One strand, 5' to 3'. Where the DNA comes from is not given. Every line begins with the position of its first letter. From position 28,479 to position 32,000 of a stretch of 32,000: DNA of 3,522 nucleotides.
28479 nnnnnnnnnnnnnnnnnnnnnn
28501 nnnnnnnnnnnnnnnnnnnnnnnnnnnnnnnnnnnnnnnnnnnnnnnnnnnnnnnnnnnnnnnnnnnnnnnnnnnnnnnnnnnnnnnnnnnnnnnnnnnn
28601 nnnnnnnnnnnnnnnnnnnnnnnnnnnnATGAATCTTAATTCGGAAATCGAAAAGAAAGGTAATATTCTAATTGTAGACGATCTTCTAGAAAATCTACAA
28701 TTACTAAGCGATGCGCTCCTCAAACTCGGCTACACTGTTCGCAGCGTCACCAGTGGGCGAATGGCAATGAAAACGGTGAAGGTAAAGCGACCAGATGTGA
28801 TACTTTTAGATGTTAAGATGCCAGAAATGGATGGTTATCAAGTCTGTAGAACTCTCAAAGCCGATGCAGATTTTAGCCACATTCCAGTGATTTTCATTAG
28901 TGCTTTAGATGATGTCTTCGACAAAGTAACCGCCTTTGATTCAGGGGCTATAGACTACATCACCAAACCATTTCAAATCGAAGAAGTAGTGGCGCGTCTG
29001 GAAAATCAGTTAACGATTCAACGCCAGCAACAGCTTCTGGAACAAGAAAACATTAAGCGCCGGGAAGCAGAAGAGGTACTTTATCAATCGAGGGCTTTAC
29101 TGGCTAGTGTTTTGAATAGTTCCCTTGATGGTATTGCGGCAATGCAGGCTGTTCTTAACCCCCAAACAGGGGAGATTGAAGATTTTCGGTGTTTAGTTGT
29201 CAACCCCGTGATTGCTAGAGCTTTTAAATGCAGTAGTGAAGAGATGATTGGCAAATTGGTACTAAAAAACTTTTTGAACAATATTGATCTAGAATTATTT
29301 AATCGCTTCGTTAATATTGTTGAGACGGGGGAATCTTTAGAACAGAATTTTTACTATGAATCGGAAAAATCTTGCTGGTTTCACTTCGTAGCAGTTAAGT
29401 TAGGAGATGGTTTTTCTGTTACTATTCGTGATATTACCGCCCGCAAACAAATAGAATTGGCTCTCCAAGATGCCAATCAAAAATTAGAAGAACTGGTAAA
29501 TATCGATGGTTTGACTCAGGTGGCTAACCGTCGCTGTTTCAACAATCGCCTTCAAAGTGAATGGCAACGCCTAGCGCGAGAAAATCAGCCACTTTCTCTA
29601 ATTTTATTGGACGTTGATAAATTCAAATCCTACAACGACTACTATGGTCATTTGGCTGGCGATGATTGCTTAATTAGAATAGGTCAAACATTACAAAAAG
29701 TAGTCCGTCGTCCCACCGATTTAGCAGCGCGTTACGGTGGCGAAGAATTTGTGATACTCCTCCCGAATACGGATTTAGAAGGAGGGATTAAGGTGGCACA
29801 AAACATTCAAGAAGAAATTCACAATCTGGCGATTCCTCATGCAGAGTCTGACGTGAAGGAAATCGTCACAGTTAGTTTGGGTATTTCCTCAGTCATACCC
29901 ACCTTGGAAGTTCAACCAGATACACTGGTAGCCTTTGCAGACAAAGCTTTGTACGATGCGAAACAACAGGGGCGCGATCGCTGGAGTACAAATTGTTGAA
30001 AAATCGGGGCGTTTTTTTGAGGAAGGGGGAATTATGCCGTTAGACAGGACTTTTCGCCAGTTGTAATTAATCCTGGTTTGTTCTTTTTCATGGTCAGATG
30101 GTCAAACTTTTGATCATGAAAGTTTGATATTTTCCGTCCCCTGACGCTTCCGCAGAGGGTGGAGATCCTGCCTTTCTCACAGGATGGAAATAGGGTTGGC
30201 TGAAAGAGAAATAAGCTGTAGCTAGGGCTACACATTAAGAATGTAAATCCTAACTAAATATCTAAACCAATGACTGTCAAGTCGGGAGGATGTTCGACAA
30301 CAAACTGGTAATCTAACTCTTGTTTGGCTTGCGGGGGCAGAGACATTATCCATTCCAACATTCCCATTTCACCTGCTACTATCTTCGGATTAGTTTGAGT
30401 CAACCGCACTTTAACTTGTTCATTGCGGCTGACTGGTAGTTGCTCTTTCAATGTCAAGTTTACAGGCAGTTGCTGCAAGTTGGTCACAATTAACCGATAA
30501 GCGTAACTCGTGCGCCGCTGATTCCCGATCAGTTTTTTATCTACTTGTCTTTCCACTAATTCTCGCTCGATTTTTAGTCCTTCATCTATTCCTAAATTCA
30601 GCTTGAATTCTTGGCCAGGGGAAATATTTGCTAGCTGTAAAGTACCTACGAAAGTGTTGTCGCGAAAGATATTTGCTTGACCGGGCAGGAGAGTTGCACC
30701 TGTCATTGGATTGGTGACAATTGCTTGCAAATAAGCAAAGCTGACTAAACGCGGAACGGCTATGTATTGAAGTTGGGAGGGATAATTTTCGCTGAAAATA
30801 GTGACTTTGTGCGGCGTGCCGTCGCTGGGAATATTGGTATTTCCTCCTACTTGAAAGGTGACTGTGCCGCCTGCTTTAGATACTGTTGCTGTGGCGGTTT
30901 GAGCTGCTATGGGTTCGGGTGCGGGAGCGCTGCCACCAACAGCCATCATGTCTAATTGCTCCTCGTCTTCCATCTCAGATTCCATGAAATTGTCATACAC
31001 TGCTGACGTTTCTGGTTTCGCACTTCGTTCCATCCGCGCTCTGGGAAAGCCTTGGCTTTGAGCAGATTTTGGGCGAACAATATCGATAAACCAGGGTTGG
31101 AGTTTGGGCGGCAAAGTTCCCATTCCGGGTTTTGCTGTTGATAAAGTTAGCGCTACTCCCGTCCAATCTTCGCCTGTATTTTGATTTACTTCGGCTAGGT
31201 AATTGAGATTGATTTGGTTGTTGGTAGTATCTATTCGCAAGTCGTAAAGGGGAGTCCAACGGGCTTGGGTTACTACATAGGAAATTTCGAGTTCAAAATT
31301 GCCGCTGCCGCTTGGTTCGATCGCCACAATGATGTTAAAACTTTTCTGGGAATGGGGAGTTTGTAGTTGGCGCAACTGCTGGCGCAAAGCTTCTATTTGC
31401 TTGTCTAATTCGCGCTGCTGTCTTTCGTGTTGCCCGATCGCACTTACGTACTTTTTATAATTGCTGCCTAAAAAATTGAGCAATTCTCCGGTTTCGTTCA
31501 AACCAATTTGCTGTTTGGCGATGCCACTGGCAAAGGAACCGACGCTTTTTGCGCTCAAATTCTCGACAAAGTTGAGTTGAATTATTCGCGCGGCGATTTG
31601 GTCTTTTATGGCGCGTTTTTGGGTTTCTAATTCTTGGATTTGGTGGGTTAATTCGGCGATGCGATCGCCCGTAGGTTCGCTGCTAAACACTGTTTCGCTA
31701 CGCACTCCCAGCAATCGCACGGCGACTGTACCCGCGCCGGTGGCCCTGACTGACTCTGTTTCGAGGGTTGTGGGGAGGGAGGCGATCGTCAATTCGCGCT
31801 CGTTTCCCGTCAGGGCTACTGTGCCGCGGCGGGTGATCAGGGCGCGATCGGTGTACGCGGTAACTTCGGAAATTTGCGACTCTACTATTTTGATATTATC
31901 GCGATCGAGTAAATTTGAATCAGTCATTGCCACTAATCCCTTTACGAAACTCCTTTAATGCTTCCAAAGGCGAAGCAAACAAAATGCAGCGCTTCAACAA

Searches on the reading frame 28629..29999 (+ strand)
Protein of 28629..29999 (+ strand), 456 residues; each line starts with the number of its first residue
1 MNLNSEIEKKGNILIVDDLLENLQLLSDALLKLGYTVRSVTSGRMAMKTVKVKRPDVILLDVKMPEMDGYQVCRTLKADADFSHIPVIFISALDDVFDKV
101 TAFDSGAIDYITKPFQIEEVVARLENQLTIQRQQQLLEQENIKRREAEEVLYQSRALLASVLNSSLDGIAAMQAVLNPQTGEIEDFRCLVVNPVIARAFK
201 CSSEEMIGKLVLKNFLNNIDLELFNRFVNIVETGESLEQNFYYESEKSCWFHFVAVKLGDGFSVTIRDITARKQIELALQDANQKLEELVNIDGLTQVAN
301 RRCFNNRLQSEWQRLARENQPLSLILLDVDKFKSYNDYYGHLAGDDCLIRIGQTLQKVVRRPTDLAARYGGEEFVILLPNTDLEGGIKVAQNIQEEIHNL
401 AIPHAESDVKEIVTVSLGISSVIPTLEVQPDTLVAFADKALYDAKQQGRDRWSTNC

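Call 29: search_protein_families(library=pfam, proteins=[window:28629-29999:+], max_evalue=0.001)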
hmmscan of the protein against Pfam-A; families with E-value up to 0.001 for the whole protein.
window:28629-29999:+ (456 aa): 3 families
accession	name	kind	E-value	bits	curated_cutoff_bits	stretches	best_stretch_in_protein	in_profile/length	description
PF00990.26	GGDEF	-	6.3e-54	182.5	23.8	1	291-451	2-161/161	Diguanylate cyclase, GGDEF domain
PF00072.30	Response_reg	-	8.7e-29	100.4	30.2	1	13-124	1-110/111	Response regulator receiver domain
PF08448.16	PAS_4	-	0.0006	20.5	23.1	0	185-274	14-110/110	PAS fold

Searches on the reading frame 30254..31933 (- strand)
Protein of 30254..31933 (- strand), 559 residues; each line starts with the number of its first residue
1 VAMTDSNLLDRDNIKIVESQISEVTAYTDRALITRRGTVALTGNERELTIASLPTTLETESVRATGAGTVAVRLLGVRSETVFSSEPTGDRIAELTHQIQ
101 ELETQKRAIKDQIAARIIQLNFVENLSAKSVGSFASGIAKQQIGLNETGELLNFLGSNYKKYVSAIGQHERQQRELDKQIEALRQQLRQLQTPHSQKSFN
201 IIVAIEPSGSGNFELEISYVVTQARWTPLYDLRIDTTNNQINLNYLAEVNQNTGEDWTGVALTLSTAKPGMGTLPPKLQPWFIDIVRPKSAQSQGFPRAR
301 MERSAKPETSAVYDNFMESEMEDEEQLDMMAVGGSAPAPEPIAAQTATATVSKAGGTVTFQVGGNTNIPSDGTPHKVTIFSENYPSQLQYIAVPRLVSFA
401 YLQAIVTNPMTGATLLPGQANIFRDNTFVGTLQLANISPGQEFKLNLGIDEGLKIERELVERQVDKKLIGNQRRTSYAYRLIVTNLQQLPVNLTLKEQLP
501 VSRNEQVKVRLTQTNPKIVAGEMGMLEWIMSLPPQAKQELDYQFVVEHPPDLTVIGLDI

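Call 29: search_protein_families(library=pfam, proteins=[window:30254-31933:-], max_evalue=0.001)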
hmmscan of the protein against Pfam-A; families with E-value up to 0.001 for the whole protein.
window:30254-31933:- (559 aa): 3 families
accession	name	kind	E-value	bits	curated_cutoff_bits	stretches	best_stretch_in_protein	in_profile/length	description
PF13598.12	DUF4139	-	2.1e-68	230.5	31.8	1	215-549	1-204/205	Domain of unknown function (DUF4139)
PF13600.11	DUF4140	-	1.3e-20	74.1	27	1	24-122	1-97/98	N-terminal domain of unknown function (DUF4140)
PF14282.11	FlxA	-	0.00026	21.5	26.3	0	169-197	47-75/101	FlxA-like protein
